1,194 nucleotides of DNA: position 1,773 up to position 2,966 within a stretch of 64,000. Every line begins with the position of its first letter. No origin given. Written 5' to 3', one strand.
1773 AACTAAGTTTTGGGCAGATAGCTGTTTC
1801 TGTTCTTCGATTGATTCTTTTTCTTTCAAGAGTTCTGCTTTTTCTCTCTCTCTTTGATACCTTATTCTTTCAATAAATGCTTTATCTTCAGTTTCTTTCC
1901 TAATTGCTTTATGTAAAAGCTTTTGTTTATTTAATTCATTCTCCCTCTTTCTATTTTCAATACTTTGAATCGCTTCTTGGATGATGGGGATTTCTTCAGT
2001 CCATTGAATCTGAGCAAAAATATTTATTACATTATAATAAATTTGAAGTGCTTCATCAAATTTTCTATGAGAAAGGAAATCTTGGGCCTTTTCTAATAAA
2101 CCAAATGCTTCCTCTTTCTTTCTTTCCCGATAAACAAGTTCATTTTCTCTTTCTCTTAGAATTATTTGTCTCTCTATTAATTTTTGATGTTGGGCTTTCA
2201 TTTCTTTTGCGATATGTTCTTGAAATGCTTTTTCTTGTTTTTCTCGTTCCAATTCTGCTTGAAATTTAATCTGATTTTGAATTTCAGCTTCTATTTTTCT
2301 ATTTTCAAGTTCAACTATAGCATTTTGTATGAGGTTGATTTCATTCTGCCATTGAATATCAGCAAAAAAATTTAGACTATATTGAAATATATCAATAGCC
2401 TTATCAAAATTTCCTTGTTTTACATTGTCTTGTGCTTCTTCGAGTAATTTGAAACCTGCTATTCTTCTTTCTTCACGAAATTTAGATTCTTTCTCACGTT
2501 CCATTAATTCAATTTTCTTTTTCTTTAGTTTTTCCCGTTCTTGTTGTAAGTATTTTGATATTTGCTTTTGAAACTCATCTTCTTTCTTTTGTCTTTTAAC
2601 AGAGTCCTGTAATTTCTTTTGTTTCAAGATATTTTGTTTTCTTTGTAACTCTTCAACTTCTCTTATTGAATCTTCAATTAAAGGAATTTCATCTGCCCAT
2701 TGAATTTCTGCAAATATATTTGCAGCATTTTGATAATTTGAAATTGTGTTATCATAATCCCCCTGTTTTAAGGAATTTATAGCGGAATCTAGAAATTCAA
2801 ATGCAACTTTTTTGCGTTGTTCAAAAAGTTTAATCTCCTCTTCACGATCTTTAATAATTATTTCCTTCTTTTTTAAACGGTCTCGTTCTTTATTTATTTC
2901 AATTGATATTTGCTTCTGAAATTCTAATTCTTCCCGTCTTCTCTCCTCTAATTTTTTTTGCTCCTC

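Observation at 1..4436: Unlisted giant gene: at least 13 tandem repeats of about 115 aa, each an MIT/TPR-like helical module plus conserved coiled-coil linker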

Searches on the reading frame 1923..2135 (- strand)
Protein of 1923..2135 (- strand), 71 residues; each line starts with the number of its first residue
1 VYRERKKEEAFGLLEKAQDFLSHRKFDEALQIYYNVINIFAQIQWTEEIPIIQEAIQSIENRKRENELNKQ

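Call 46: predict_structure(alignment_id=A3)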
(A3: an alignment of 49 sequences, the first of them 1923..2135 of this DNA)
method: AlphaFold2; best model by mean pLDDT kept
length: 71 residues; sequences in the alignment: 49
mean_pLDDT: 95.9   pTM: 0.82
mean pLDDT of the five models: 95.9, 95.6, 95.0, 94.3, 91.0
residues with pLDDT >= 90: 65; 70-90: 6; 50-70: 0; < 50: 0
segments of 3 or more residues with pLDDT < 50: none
pLDDT, mean of each block of 10 residues (from residue 1): 95 98 97 99 97 98 90 71
secondary structure, 60 per line:
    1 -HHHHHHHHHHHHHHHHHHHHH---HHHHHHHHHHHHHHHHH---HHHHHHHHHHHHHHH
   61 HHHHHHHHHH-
elements in order: H2-22 H26-42 H46-70
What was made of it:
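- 1923..2135 (-): Node 8 with short flanks (aa 768-838). This is the single node modelled and used for the fold search. Call 46 (pLDDT 95.9, pTM 0.82; helices 2-22, 26-42, 46-70).
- On MIT domain (PF04212): The AlphaFold node model has pLDDT 95.9 and pTM 0.82 (call 46).
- On Spectrin repeat (PF00435): The node helices are 21, 17 and 25 residues (call 46).
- The single-node model has pLDDT 95.9 and pTM 0.82 (call 46). The node model is very confident (call 46).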

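Call 48: fold_search(model_id=the predicted structure, library=pdb)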
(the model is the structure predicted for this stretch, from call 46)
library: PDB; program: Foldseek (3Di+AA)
matches with E <= 10: 364; with E <= 0.001: 0
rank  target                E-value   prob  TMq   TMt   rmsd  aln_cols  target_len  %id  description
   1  4niq_A                1.9e-01  0.94  0.54  0.48   4.1        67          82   18  Crystal Structure of Vps4 MIT-Vfa1 MIM2 (released 2014-03-05)
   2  4a5x_A                2.7e-01  0.87  0.52  0.51   4.8        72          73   18  Structures of MITD1 (released 2012-11-14)
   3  2v6x_A                2.7e-01  0.84  0.46  0.41   4.8        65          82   18  Stractural insight into the interaction between ESCRT-III and Vps4 (released 2007-10-16)
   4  9bl8                  3.0e-01  0.82  0.46  0.40   4.7        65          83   18  MIT (L7C/A43C) Domain of Vps4p (released 2025-03-12)
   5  4a5x_B                3.7e-01  0.82  0.50  0.49   4.9        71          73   18  Structures of MITD1 (released 2012-11-14)
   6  4niq_B                4.2e-01  0.75  0.47  0.43   4.2        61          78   20  Crystal Structure of Vps4 MIT-Vfa1 MIM2 (released 2014-03-05)
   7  2ymb_D                4.2e-01  0.75  0.46  0.18   4.2        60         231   20  Structures of MITD1 (released 2012-10-24)
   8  5fvl_A                4.2e-01  0.72  0.45  0.40   4.7        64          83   19  Crystal structure of Vps4-Vps20 complex from S.cerevisiae (released 2016-04-27)
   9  2ymb_C                4.5e-01  0.72  0.46  0.18   4.3        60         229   20  Structures of MITD1 (released 2012-10-24)
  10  1wfd_MODEL_1_A        5.1e-01  0.66  0.47  0.38   4.1        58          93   17  Solution structure of mouse MIT domain (released 2004-11-26)
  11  2crb_MODEL_1_A        5.4e-01  0.99  0.76  0.57   1.8        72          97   12  Solution structure of MIT domain from mouse NRBF-2 (released 2005-11-20)
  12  3msv_B                5.4e-01  0.96  0.69  0.16   4.5        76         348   13  The hypoxic regulator of sterol synthesis Nro1 is a nuclear import adaptor (released 2011-04-20)
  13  2w2u_A                6.1e-01  0.89  0.62  0.59   3.7        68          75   18  STRUCTURAL INSIGHT INTO THE INTERACTION BETWEEN ARCHAEAL ESCRT-III AND AAA-ATPASE (released 2009-07-14)
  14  4u7y_A                6.5e-01  0.63  0.48  0.43   4.6        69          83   22  Structure of the complex of VPS4B MIT and IST1 MIM (released 2015-02-11)
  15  5lb7_B                7.0e-01  0.66  0.49  0.45   4.8        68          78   15  Complex structure between p60N/p80C katanin and a peptide derived from ASPM (released 2017-04-26)
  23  4zey                  8.4e-01  0.96  0.75  0.64   2.4        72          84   12  Crystal structure of a nuclear receptor binding factor 2 MIT domain (NRBF2) from Homo sapiens at 1.50 A resolution (released 2015-05-06)
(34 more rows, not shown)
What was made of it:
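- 1923..2135 (-): Call 48 (top PDB fold matches are MIT domains).
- On MIT domain (PF04212): The top 11 Foldseek PDB matches are all MIT domains, with TM-scores of 0.45-0.76; E-values are 0.2-0.5 because the domain is short (call 48).
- Closest known: MIT domains. Same: MIT domains dominate the fold matches (call 48).
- Closest known: NRBF2/Atg38. Same: This is the best structural match for a single node: 2crb at TM-score 0.76 and rmsd 1.8 A over 72 columns, and 4zey at 0.75 (call 48).
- Its top PDB matches are Vps4, MITD1, NRBF2, katanin and archaeal Vps4 MIT domains, with TM-score up to 0.76 (call 48).
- Tried and rejected: A single-node model was needed (calls 46, 48).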

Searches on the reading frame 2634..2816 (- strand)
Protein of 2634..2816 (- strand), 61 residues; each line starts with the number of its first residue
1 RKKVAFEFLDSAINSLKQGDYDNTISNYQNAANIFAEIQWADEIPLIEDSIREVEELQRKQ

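Call 33: search_solved_structures(query=A2, max_evalue=1, show_alignments=3)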
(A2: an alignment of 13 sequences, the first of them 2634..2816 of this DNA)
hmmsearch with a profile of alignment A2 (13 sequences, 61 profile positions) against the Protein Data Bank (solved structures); distinct sequences matched with E-value up to 1: 154 (the best 60 are shown).
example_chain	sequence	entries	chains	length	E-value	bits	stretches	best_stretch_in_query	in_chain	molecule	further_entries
9qhb_A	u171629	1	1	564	1.9e-39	136.8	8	12-34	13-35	Engineered tetratricopeptide repeat protein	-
8bu0_A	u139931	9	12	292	3.7e-29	103.9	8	12-34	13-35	Consensus tetratricopeptide repeat protein | Crystal structure of an 8-repeat consensus TPR superhelix with Zinc. | Monomer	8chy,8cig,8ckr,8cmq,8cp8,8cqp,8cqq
9qhc_A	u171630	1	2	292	6.7e-22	80.6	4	12-34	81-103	Engineered tetratricopeptide repeat protein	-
9gzg_A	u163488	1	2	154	3.4e-20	75.2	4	10-34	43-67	Engineered CTPR protein with glutamic acids for conductivity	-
2fo7_A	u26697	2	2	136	8.4e-16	61.1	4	12-34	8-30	SYNTHETIC CONSENSUS TPR PROTEIN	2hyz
8ch0_A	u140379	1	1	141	1e-15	60.8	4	12-34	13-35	Consensus tetratricopeptide repeat protein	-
2wqh_A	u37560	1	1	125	4.1e-13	52.5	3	12-34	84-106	CTPR3Y3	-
7obi_A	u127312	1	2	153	7.6e-12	48.4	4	16-34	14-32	CTPR-rv4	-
1na0_A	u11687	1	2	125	8.1e-12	48.3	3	12-34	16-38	designed protein CTPR3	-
3kd7_A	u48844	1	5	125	6.1e-09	39.1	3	13-34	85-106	CTPR390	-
2avp_A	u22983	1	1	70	9.6e-09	38.5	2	12-34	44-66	synthetic consensus TPR protein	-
1na3_A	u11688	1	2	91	5.5e-08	36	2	12-34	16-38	designed protein CTPR2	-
6v8e_A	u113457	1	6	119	1e-07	35.2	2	12-34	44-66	Designed protein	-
6vfi_B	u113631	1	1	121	1.1e-07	35.1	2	12-34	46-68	O43_dn18B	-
3ieg_A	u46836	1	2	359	1.5e-07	34.7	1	7-31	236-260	DnaJ homolog subfamily C member 3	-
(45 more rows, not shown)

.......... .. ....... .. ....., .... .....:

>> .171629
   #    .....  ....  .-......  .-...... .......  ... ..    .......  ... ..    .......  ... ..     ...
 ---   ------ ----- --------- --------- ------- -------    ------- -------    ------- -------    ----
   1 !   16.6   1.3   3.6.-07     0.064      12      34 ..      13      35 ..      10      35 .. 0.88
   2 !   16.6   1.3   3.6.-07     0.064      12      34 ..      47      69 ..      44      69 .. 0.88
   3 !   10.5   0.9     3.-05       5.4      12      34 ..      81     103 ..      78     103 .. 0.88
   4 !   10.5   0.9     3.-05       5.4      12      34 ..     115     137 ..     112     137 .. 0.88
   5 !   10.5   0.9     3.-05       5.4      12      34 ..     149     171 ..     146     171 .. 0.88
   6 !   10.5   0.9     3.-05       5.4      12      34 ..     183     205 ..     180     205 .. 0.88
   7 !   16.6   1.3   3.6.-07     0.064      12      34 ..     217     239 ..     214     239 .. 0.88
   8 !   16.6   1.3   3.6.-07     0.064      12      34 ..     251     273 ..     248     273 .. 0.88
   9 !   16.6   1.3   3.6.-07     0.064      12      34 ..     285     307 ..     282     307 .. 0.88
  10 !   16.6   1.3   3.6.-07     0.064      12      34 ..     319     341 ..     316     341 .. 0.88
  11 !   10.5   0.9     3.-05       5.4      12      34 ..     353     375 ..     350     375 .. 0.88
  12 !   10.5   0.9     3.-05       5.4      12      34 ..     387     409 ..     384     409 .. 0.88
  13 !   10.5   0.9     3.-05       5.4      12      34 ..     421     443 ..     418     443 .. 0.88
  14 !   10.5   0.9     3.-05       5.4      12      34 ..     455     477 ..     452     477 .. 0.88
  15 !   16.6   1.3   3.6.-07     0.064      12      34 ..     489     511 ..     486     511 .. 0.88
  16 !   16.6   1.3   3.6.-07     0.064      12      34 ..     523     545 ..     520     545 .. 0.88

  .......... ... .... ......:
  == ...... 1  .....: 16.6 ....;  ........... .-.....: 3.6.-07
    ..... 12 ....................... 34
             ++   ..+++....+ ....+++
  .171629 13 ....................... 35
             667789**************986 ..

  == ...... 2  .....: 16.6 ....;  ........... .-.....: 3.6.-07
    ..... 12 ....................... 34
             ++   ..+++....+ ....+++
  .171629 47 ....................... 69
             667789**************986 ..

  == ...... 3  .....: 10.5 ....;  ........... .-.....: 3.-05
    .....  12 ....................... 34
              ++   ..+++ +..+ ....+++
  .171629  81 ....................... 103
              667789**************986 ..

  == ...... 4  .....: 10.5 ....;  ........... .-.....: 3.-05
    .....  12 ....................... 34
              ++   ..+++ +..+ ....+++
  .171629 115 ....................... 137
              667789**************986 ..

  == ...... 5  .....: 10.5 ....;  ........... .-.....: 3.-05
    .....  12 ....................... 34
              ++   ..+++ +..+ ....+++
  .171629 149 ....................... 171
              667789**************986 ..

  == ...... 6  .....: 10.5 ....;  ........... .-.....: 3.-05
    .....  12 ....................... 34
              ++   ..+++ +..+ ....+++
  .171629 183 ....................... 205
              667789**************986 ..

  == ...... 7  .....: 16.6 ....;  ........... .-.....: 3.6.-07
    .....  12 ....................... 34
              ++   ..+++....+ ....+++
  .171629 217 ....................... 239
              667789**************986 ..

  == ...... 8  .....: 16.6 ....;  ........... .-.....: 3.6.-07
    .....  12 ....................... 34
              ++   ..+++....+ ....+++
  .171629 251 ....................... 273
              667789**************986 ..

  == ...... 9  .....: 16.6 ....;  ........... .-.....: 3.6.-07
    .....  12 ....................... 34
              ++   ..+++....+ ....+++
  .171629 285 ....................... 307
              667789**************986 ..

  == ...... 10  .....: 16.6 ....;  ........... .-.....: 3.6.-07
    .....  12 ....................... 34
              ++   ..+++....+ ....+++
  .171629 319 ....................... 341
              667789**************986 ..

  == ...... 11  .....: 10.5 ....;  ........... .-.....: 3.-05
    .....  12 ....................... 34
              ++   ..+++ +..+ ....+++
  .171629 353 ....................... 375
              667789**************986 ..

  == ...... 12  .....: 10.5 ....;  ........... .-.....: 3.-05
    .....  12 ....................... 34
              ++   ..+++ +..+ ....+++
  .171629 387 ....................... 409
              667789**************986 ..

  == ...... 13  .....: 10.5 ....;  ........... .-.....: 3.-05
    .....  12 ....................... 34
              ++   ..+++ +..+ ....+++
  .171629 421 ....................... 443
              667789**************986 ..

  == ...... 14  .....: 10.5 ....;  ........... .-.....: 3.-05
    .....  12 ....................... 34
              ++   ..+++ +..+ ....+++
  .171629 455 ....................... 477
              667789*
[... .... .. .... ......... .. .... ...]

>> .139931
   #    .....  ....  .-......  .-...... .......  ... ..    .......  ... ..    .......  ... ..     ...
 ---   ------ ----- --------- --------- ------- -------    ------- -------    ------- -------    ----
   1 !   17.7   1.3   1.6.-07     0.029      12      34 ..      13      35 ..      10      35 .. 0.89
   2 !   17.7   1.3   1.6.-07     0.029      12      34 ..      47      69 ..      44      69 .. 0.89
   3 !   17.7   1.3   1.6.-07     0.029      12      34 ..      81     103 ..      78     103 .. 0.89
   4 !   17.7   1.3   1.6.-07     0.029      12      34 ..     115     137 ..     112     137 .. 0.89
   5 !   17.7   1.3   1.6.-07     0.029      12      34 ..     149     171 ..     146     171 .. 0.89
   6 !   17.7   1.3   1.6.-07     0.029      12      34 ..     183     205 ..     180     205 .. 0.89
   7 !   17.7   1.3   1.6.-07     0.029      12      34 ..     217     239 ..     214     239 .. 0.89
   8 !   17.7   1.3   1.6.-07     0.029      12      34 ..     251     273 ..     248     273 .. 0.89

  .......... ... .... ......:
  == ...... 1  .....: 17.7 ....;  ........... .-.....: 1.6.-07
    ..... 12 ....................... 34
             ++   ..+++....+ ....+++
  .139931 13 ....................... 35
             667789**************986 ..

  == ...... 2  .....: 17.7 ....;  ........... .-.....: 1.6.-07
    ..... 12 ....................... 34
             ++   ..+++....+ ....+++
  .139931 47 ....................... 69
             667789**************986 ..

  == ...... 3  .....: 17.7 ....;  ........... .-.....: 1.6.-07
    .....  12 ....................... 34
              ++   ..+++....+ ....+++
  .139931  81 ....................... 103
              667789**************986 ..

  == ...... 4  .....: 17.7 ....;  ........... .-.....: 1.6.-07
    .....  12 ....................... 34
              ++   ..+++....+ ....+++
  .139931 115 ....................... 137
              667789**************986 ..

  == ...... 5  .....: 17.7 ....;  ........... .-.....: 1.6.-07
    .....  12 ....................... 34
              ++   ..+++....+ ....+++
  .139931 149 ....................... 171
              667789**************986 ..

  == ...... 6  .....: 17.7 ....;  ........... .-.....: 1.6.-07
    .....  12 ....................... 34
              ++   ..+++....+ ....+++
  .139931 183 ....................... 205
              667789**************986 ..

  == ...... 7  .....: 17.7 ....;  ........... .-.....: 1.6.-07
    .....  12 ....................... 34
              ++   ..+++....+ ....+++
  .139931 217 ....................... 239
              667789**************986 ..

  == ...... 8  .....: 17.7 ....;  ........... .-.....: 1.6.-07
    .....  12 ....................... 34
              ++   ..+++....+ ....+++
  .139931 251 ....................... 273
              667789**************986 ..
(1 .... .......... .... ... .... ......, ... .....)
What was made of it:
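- On Tetratricopeptide repeat (TPR clan): The node profile aligns to consensus TPR as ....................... against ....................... (call 33).
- Consensus designed TPR proteins are the best PDB sequence hits (call 33).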

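Call 45: search_protein_families(library=pfam, alignment_id=A2, max_evalue=0.01)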
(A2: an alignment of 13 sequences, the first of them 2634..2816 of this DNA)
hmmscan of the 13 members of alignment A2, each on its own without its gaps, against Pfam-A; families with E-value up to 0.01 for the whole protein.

A. member 1, window:2634-2816:- (61 aa): 3 families
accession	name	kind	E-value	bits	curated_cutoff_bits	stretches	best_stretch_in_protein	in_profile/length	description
PF04212.24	MIT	-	0.00096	19.6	30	1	5-37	4-36/66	MIT (microtubule interacting and transport) domain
PF15469.12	Sec5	-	0.0022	16.7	22.7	1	12-56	172-221/837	Exocyst complex component Sec5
PF05168.19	HEPN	-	0.0099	16.5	22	0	4-33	7-36/117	HEPN domain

B. families by the number of members that match (of 13 scanned): 14 families
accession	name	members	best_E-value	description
PF04212.24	MIT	7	4.1e-05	MIT (microtubule interacting and transport) domain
PF07719.23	TPR_2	4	0.00011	Tetratricopeptide repeat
PF13414.12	TPR_11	4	0.00064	TPR repeat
PF00515.34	TPR_1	3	0.00056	Tetratricopeptide repeat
PF14938.12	SNAP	1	0.00077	Soluble NSF attachment protein, SNAP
PF25515.1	Arm_PDR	1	0.00087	Plastid division regulator ARM repeat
PF13424.12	TPR_12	1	0.001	Tetratricopeptide repeat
PF10516.15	SHNi-TPR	1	0.0017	SHNi-TPR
PF15469.12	Sec5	1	0.0022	Exocyst complex component Sec5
PF13374.12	TPR_10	1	0.0041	Tetratricopeptide repeat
PF05757.16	PsbQ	1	0.0046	Oxygen evolving enhancer protein 3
PF11083.13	Relaxase_C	1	0.0091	C-terminal helical hairpin domain from relaxase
PF13176.12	TPR_7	1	0.0093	Tetratricopeptide repeat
PF05168.19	HEPN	1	0.0099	HEPN domain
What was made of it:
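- On MIT domain (PF04212): Member 1 (node 6) scores 19.6 bits alone, below the cut-off of 30; 7 of 13 nodes hit MIT, with a best E-value of 4e-5 (call 45).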
